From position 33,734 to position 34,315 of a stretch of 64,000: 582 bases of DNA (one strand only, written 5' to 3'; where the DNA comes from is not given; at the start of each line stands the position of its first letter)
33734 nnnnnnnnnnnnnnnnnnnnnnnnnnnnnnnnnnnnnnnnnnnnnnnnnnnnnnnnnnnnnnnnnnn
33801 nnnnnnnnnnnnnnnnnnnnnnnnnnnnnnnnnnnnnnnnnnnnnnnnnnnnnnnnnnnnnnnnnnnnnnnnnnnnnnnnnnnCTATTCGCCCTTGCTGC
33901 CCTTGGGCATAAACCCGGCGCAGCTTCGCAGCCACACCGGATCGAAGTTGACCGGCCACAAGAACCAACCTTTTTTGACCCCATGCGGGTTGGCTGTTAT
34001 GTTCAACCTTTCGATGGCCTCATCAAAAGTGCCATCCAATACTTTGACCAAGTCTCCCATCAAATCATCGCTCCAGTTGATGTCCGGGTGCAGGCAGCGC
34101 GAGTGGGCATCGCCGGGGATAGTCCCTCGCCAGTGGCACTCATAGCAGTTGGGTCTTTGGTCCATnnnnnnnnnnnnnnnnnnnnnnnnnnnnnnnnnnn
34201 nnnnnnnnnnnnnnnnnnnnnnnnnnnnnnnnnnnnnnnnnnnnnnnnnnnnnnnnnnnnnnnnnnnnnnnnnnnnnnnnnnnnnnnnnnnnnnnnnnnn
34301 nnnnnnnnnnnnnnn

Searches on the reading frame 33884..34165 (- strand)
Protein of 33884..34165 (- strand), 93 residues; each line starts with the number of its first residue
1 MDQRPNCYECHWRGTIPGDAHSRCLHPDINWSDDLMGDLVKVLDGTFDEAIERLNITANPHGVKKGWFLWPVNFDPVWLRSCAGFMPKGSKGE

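Call 3: search_protein_families(library=pfam, proteins=[window:33884-34165:-], max_evalue=0.1)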
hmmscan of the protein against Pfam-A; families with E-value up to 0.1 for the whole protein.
window:33884-34165:- (93 aa): 0 families

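Call 4: search_protein_families(library=phrogs, proteins=[window:33884-34165:-], max_evalue=0.1)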
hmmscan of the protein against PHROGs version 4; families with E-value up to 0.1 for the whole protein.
window:33884-34165:- (93 aa): 0 families

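Call 5: search_protein_families(library=padloc, proteins=[window:33884-34165:-], max_evalue=1)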
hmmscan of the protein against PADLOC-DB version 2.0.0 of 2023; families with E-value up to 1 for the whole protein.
window:33884-34165:- (93 aa): 0 families

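Call 9: find_homologous_proteins(query=window:33884-34165:-)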
Query window:33884-34165:- (93 aa): 44 proteins with E <= 0.001 among 44 candidates.
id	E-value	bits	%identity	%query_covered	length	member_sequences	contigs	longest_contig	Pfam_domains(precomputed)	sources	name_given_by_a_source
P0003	4.8e-63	228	100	100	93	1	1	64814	-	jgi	-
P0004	2.1e-33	133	58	94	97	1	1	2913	-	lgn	-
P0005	8.1e-32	128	57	98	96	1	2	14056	-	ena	-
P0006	3.8e-30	122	61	90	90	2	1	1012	-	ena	-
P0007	2.9e-29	119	59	91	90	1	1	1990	-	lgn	-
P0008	2.8e-28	116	55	92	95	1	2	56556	-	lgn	-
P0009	3.8e-28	116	56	91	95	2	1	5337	-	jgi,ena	-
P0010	8.3e-28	115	55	91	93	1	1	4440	-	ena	-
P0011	1.0e-27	114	51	95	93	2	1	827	-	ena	-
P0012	1.1e-27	114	56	89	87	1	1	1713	-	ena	-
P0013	1.3e-27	114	55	94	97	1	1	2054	-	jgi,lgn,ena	-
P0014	1.2e-26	111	54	88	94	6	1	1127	-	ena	-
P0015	1.6e-26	111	53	92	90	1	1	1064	-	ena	-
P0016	2.9e-25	107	56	90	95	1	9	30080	-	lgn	-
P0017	3.0e-25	106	50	99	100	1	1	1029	-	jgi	jgi:hypothetical protein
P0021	8.5e-22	95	51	95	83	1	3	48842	-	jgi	-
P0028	4.1e-20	90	51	88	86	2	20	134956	-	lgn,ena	-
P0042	5.7e-16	77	44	88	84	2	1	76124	-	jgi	-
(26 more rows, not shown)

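Call 19: find_encoding_contigs(protein=P0008, flank=6000, max_places=2)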
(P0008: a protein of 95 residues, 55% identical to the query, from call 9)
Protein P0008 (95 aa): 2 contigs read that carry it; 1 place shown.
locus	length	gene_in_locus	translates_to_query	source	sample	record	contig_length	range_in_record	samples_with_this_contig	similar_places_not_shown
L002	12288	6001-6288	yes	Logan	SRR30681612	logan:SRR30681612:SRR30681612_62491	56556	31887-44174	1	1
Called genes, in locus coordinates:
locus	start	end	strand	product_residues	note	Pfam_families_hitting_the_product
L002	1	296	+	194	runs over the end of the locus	-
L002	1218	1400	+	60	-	-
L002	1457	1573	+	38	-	-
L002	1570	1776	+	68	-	-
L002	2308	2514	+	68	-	-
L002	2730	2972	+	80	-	-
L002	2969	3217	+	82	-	-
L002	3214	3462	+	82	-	-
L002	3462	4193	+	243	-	-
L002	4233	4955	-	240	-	-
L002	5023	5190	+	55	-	-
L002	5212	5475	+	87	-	-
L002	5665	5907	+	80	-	-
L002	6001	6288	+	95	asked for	-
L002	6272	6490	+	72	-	-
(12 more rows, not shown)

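Call 20: find_encoding_contigs(protein=P0021, flank=6000, max_places=2)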
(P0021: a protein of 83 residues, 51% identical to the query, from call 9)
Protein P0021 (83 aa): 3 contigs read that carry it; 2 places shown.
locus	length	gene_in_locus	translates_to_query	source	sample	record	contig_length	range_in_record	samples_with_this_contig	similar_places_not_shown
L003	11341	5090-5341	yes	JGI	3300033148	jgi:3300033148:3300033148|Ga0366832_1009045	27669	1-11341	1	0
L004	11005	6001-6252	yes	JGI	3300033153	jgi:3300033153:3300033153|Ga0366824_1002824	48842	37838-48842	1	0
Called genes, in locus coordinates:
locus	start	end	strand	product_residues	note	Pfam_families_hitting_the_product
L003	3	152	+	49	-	?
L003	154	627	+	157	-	-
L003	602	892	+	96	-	-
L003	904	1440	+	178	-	-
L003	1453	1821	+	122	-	-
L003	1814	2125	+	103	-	-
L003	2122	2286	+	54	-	-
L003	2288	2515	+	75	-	-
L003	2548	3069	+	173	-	-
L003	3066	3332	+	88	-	-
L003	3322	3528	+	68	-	-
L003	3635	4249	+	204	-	-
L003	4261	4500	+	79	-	-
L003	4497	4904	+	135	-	-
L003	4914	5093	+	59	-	-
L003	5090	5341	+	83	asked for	-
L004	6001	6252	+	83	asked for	-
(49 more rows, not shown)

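Call 21: find_encoding_contigs(protein=P0042, flank=6000, max_places=2)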
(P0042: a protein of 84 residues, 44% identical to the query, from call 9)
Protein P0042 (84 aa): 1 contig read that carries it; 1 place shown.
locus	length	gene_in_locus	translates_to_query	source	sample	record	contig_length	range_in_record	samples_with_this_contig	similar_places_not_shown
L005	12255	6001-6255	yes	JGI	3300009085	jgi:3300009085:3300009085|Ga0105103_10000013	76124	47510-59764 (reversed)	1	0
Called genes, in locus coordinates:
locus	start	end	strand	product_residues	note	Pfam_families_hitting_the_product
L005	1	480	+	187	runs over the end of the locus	PF01327:Pep_deformylase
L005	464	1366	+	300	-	-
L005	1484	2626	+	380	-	-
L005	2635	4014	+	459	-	PF13203:DUF2201_N, PF09967:DUF2201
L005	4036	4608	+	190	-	-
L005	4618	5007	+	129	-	-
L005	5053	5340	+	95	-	-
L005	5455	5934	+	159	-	-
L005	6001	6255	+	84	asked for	-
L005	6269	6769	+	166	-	PF00383:dCMP_cyt_deam_1, PF14437:MafB19-deam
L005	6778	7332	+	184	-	PF00692:dUTPase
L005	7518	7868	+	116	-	-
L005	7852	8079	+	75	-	-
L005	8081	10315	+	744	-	PF07733:DNA_pol3_alpha, PF17657:DNA_pol3_finger, PF14579:HHH_6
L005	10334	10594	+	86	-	-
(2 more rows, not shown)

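Call 22: find_encoding_contigs(protein=P0028, flank=6000, max_places=3)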
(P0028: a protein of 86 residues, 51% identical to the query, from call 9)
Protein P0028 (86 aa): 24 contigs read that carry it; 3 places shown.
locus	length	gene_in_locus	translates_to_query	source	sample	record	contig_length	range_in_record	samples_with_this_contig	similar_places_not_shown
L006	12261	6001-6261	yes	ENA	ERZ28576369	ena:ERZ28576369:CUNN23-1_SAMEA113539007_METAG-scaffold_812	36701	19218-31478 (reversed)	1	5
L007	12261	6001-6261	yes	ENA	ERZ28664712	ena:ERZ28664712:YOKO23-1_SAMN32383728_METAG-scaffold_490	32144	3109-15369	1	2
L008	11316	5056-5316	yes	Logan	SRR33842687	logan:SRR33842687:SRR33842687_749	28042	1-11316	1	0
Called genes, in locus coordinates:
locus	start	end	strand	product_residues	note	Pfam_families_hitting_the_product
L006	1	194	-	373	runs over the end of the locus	PF13412:HTH_24, PF12802:MarR_2 (weak), PF00480:ROK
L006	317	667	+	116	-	PF13560:HTH_31 (weak), PF01381:HTH_3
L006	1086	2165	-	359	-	PF14659:Phage_int_SAM_3, PF00589:Phage_integrase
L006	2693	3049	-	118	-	PF12844:HTH_19, PF13560:HTH_31, PF01381:HTH_3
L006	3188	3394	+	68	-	PF20432:Xre-like-HTH (weak)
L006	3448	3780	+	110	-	PF12728:HTH_17 (weak)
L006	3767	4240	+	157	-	PF01381:HTH_3, PF13560:HTH_31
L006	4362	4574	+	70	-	-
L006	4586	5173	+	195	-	-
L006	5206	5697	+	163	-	-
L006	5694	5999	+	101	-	PF01844:HNH (weak), PF14279:HNH_5 (weak)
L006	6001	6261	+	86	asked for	-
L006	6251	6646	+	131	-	PF00436:SSB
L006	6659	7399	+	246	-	-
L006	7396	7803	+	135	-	-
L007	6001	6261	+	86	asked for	-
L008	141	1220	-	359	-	PF14659:Phage_int_SAM_3, PF00589:Phage_integrase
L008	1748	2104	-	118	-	PF12844:HTH_19, PF13560:HTH_31, PF01381:HTH_3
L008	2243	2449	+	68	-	PF20432:Xre-like-HTH (weak)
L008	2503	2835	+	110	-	PF12728:HTH_17 (weak)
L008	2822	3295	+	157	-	PF01381:HTH_3, PF13560:HTH_31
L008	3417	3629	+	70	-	-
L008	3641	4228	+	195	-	-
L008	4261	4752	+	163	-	-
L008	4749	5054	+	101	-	PF01844:HNH (weak), PF14279:HNH_5 (weak)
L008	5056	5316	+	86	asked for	-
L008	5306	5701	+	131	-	PF00436:SSB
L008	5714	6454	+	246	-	-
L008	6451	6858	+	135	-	-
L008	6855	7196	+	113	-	-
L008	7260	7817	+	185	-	-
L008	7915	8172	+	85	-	PF04448:DUF551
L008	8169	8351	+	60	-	-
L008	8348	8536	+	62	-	PF14354:Lar_restr_allev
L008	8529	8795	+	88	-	-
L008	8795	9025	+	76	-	-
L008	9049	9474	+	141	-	PF04545:Sigma70_r4 (weak)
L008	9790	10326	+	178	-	PF01527:HTH_Tnp_1 (faint)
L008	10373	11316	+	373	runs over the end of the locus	PF04466:Terminase_3 (weak), PF03237:Terminase_6N, PF17289:Terminase_6C (weak)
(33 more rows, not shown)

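Call 26: search_protein_families(library=ncbifam, proteins=[window:33884-34165:-], max_evalue=0.1)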
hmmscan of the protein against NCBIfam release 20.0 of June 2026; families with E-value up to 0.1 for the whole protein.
window:33884-34165:- (93 aa): 0 families

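Call 35: predict_structure(alignment_id=A2)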
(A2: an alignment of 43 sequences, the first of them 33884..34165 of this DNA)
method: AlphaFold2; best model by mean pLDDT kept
length: 93 residues; sequences in the alignment: 43
mean_pLDDT: 88.1   pTM: 0.74
mean pLDDT of the five models: 88.1, 86.4, 85.2, 84.6, 78.9
residues with pLDDT >= 90: 51; 70-90: 37; 50-70: 3; < 50: 2
segments of 3 or more residues with pLDDT < 50: none
pLDDT, mean of each block of 10 residues (from residue 1): 81 83 91 86 92 96 92 88 93 60
secondary structure, 60 per line:
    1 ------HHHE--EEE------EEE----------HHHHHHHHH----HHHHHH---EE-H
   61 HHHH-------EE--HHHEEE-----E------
elements in order: E13-15 E22-24 H35-43 H48-53 H60-64 E79-81

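Call 53: search_solved_structures(query=A2, max_evalue=10)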
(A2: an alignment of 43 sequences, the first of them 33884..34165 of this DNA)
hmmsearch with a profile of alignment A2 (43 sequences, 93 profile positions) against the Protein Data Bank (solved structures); distinct sequences matched with E-value up to 10: 0.

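Call 54: search_dna_similar(query=window:33884-34165:-, collection=phages, mode=protein, max_rows=30, max_evalue=0.001)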
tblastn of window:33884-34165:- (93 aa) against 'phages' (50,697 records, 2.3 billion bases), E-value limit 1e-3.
No match.

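Call 56: find_related_loci(query=A2, collection=genome_contigs, flank=6000)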
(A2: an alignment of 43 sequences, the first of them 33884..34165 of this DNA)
Query A2 (93 aa) in genome_contigs; peptide patterns used: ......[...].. (x = any residue, [..] = any of these).
8 stretches matched a pattern; 4 encode a relative of the query (tblastn E <= 1e-3); 4 distinct loci.
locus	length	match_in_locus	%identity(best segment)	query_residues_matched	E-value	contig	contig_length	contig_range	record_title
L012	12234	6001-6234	48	7-90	1e-23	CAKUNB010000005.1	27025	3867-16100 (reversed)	MAG: uncultured Oscillospiraceae bacterium isolate REFINED_METABAT215_TOP10_CONTIGS_1500_ASSEMBLY_K77_MERGED__Hadza_MoBi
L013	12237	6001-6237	46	4-88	4e-23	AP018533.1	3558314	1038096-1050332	Clostridiales bacterium CCNA10 DNA, complete genome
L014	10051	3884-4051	40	5-85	5e-17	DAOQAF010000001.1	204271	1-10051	MAG TPA_asm: Bacteroidales bacterium isolate AMR_MDS_1269 NODE_16_length_204271_cov_11.415844, whole genome shotgun sequ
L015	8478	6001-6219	35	7-85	3e-12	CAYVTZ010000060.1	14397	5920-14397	MAG TPA_asm: uncultured Christensenellaceae bacterium isolate SRP242652_co4_132 genome assembly, contig: NODE_2119_lengt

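Call 60: search_protein_families(library=pfam, alignment_id=A2, max_evalue=5)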
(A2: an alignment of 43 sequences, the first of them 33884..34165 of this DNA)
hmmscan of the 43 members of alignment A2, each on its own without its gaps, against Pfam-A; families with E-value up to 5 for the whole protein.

A. member 1, window:33884-34165:- (93 aa): 0 families

B. families by the number of members that match (of 43 scanned): 7 families
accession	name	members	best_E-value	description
PF18312.6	ScsC_N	1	0.0094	Copper resistance protein ScsC N-terminal domain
PF25144.1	Zn_ribbon_IFT122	1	0.026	IFT122, zinc ribbon domain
PF06677.18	Auto_anti-p27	1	0.039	Sjogren's syndrome/scleroderma autoantigen 1 (Autoantigen p27)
PF00899.27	ThiF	1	0.083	ThiF family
PF22926.2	C1-like_CT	1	0.086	C1 domain-like, C-terminal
PF24331.1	Phage_zn_bind_7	1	0.11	Mycobacterial phage zinc binding domain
PF22413.2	OGT_N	1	0.16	Methylated DNA-protein cysteine MeTransferase OGT N-terminal domain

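Call 68: fold_search(model_id=the predicted structure, library=viral)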
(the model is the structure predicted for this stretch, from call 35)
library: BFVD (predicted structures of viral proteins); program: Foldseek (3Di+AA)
matches with E <= 10: 21; with E <= 0.001: 0
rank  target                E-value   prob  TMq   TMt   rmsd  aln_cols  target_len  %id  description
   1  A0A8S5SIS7            1.1e-03  1.00  0.43  0.70   2.6        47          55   47  Uncharacterized protein [Siphoviridae sp. ctDhw1]
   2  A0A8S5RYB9            1.5e-02  0.99  0.46  0.28   5.5        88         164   23  Uncharacterized protein [Myoviridae sp. ctNQV2]
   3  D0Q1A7                1.4e+00  0.10  0.26  0.28   5.6        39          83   23  Uncharacterized protein [Vibrio phage N4]
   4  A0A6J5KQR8            1.5e+00  0.10  0.20  0.24   8.3        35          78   23  Uncharacterized protein [uncultured Caudovirales phage]
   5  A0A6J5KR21            1.6e+00  0.09  0.25  0.32   5.3        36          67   17  Uncharacterized protein [uncultured Caudovirales phage]
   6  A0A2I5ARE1            1.8e+00  0.11  0.21  0.31   1.5        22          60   14  (no name in the UniProt tables at hand)
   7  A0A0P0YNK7            2.1e+00  0.09  0.23  0.27   4.1        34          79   18  (no name in the UniProt tables at hand)
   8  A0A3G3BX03            3.3e+00  0.06  0.37  0.34  11.0       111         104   10  (no name in the UniProt tables at hand)
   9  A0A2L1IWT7            3.8e+00  0.02  0.22  0.07   9.9        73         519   11  Lysin A [Mycobacterium phage Cuke]
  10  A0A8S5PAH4            4.1e+00  0.05  0.21  0.23   6.1        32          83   19  RecR protein [Siphoviridae sp. ctMYJ33]
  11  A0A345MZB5            5.3e+00  0.01  0.16  0.13  12.5        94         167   16  (no name in the UniProt tables at hand)
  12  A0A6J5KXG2            5.7e+00  0.06  0.24  0.26   2.5        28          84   14  Uncharacterized protein [uncultured Caudovirales phage]
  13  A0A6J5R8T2            5.7e+00  0.01  0.14  0.10  12.0        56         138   25  Uncharacterized protein [uncultured Caudovirales phage]
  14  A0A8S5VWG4            6.1e+00  0.06  0.24  0.34   5.1        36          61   17  (no name in the UniProt tables at hand)
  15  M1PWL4                6.9e+00  0.01  0.17  0.19   7.3        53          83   11  (no name in the UniProt tables at hand)
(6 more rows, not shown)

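Call 72: search_protein_families(library=pfam, proteins=[L013:3483-4253:+, L013:4444-5649:+, L013:6752-7333:+, L013:7326-7880:+, L013:8595-9746:+, L012:3402-4640:+, L012:4713-5246:+, L012:5247-5702:+, L012:6491-7087:+, L012:8341-9606:+], max_evalue=0.001)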
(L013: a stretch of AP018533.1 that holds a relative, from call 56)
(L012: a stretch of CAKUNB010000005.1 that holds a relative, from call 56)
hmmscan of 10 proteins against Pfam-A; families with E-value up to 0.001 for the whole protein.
L013:3483-4253:+ (256 aa): 1 family
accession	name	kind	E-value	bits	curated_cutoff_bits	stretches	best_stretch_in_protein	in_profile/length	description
PF00589.27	Phage_integrase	-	1.7e-15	57.6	27.1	1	62-226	24-170/172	Phage integrase family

L013:4444-5649:+ (401 aa): 0 families

L013:6752-7333:+ (193 aa): 1 family
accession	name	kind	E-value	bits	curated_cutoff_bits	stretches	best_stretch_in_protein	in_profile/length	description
PF13392.12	HNH_3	-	3.1e-05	24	24.8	1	64-107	1-44/46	HNH endonuclease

L013:7326-7880:+ (184 aa): 0 families

L013:8595-9746:+ (383 aa): 2 families
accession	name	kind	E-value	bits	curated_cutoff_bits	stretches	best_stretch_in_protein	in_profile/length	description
PF00266.25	Aminotran_5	-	2.9e-75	254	21.5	1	2-364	1-369/371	Aminotransferase class-V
PF01212.27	Beta_elim_lyase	-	0.00066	19.5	27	1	45-175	34-169/288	Beta-eliminating lyase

L012:3402-4640:+ (412 aa): 0 families

L012:4713-5246:+ (177 aa): 0 families

L012:5247-5702:+ (151 aa): 0 families

L012:6491-7087:+ (198 aa): 2 families
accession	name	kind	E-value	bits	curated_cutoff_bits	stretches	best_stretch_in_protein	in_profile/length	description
PF13392.12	HNH_3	-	7.7e-06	25.9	24.8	1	70-112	2-44/46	HNH endonuclease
PF07463.16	NUMOD4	-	0.00099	19.7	23.4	0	26-60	10-48/49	NUMOD4 motif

L012:8341-9606:+ (421 aa): 2 families
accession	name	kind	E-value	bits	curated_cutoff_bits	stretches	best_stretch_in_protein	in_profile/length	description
PF00266.25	Aminotran_5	-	7.3e-78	262.6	21.5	1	36-402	1-368/371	Aminotransferase class-V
PF01212.27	Beta_elim_lyase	-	1.5e-06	28.2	27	1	97-251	48-212/288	Beta-eliminating lyase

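Call 104: find_encoding_contigs(protein=P0005, flank=7000, max_places=2)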
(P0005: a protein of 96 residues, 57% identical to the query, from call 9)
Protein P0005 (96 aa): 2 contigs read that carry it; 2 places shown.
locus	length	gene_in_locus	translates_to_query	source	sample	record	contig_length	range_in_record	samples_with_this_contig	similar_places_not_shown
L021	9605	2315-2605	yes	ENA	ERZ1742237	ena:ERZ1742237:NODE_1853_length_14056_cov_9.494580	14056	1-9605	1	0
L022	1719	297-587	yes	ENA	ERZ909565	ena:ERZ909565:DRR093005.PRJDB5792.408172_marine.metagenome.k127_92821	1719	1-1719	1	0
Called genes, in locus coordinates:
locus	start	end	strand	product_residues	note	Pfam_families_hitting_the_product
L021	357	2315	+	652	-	PF13476:AAA_23 (weak)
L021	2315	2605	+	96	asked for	-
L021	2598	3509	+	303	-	PF03837:RecT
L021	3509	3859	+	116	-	-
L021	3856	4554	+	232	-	PF00753:Lactamase_B, PF23023:Anti-Pycsar_Apyc1 (faint), PF12706:Lactamase_B_2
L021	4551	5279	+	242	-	-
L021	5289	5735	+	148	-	-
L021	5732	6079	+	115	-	-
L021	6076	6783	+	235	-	-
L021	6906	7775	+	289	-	PF02086:MethyltransfD12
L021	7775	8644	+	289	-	-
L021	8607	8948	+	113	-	-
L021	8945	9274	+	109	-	-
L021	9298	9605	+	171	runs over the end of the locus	-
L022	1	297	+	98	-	?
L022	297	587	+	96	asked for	-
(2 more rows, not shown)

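Call 105: find_encoding_contigs(protein=P0016, flank=7000, max_places=2)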
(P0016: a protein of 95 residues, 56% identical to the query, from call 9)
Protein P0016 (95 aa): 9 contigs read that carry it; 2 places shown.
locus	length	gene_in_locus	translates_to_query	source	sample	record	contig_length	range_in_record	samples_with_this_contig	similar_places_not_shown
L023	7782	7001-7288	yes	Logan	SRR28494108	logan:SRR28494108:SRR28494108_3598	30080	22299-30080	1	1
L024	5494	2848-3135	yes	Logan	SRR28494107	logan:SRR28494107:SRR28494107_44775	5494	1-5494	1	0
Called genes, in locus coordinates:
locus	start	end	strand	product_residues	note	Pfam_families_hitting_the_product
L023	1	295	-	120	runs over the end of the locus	-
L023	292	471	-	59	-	-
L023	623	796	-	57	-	-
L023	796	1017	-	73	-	-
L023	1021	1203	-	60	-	-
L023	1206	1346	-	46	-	-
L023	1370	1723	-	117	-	-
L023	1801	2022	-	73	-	-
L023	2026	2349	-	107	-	-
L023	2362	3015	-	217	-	-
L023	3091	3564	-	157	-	-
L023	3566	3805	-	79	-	-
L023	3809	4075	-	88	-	-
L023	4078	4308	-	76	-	-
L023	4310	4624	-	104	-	-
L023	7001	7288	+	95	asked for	-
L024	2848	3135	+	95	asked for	-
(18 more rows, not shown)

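Call 107: search_dna_similar(query=window:33884-34165:-, collection=plasmids, mode=protein, max_evalue=0.01, max_rows=10)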
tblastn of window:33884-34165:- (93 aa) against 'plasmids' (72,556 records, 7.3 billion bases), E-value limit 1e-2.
No match.
